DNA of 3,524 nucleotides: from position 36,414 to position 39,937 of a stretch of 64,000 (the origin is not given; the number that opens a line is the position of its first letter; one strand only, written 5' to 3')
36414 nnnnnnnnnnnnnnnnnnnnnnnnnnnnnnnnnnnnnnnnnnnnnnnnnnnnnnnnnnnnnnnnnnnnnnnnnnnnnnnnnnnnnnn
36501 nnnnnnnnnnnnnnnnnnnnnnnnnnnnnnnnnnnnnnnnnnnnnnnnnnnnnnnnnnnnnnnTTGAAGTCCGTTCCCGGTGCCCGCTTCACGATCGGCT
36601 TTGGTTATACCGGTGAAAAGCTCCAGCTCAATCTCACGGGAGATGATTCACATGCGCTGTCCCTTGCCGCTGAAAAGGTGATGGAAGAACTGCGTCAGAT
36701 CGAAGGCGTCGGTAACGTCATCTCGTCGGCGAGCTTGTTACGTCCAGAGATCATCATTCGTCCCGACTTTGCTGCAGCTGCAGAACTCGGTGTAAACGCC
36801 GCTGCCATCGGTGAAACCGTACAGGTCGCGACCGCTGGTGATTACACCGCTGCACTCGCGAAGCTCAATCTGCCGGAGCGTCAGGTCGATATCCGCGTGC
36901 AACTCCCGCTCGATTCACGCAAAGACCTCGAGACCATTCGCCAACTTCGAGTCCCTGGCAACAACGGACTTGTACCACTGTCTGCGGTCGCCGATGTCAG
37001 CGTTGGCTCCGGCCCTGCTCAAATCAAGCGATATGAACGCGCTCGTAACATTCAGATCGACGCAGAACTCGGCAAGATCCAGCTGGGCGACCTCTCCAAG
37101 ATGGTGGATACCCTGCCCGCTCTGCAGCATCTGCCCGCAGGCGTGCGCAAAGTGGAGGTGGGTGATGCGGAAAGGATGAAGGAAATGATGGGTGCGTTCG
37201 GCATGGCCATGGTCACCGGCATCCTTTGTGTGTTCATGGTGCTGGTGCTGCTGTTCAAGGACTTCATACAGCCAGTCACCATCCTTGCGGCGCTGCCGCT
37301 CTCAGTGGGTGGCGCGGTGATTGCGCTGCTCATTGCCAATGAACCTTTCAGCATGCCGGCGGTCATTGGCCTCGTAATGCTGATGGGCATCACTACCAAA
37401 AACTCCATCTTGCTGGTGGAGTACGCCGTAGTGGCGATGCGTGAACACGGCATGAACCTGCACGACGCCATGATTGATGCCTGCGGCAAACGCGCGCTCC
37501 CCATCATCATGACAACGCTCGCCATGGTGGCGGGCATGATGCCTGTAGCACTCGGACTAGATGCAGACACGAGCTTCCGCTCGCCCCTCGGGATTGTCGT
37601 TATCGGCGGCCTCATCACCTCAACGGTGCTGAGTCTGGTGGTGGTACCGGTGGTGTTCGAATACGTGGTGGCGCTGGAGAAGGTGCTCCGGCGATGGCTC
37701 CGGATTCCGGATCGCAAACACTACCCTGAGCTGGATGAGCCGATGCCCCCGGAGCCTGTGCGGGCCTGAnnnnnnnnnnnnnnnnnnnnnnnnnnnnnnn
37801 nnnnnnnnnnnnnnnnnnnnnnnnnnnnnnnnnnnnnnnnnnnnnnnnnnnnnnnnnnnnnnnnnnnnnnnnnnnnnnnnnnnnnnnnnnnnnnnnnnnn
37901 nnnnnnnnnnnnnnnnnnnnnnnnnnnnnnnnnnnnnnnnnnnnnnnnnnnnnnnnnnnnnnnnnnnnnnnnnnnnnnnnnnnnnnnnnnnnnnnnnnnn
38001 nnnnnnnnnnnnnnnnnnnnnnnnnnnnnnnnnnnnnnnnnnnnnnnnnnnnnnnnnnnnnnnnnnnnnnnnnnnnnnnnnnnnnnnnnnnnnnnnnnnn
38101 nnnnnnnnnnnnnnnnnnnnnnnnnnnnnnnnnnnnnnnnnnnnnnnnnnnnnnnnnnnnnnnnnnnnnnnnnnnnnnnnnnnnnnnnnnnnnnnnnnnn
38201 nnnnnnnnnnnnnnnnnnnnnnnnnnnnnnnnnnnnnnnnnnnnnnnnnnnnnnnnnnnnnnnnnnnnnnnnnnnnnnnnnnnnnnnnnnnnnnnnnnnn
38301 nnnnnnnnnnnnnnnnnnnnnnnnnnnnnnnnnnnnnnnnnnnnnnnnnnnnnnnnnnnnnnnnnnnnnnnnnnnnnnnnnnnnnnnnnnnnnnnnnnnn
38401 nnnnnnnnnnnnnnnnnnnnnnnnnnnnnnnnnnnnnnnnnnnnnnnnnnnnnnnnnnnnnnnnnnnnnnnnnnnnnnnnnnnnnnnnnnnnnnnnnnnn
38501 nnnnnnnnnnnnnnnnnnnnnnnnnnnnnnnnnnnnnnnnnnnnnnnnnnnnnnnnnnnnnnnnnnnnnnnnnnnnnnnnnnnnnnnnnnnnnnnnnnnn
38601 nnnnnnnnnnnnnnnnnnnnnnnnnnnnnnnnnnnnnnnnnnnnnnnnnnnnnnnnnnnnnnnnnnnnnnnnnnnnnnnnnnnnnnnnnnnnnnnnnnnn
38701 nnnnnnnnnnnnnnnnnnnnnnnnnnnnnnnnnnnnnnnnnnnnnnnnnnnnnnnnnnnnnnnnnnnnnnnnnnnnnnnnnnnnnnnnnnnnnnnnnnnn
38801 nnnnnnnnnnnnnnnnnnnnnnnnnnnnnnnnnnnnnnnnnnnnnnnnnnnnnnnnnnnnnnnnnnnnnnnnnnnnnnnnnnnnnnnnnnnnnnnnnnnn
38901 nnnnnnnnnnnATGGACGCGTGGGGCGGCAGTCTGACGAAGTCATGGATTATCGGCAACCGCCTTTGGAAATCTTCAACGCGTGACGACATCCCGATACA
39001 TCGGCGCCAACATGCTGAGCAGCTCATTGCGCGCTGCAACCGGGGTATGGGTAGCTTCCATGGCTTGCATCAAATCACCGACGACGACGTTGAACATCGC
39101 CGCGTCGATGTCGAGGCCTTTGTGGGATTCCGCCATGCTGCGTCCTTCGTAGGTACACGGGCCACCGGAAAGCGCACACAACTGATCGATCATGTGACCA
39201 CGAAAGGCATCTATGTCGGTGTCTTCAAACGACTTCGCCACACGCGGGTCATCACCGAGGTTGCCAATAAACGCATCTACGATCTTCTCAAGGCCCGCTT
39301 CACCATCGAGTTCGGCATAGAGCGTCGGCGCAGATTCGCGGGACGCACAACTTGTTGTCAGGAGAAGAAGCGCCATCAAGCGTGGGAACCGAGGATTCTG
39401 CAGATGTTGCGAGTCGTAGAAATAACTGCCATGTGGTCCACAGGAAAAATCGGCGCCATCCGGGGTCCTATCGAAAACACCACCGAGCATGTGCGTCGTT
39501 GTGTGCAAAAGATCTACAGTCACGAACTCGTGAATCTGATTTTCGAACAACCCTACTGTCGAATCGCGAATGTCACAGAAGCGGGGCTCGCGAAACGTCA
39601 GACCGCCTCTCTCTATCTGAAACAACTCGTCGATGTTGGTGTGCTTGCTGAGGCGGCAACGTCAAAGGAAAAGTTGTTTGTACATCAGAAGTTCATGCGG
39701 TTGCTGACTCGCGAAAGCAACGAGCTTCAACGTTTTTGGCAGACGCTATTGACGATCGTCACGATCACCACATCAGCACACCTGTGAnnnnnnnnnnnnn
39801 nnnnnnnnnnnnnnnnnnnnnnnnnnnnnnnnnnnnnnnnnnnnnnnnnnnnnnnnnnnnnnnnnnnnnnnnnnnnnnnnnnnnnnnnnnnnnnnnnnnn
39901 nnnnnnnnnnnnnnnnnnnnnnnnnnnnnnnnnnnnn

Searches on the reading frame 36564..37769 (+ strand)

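Call 51: search_protein_families(library=pfam, proteins=[window:36564-37769:+], max_evalue=0.1)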
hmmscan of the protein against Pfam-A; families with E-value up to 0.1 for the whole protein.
window:36564-37769:+ (401 aa): 1 family
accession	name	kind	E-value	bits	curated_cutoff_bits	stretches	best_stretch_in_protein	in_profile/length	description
PF00873.25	ACR_tran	-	7.8e-79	266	28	1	16-366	669-1018/1021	AcrB/AcrD/AcrF family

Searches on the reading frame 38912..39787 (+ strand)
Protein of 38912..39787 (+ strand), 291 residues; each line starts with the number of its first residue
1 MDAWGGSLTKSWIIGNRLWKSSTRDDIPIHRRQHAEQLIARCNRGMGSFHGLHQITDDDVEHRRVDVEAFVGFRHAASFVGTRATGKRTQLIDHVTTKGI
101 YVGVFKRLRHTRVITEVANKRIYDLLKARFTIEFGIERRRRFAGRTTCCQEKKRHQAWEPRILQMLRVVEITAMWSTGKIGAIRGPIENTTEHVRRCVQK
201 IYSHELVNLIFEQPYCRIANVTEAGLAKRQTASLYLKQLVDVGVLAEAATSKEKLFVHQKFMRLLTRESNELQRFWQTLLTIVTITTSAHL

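Call 65: search_protein_families(library=pfam, proteins=[window:38912-39787:+], max_evalue=0.001)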
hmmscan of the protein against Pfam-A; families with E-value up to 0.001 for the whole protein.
window:38912-39787:+ (291 aa): 1 family
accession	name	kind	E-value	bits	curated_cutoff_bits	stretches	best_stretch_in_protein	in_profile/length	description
PF21248.3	SoFic-like_C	-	4e-32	110.7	27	1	188-261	3-76/76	Protein adenylyltransferase SoFic-like, C-terminal domain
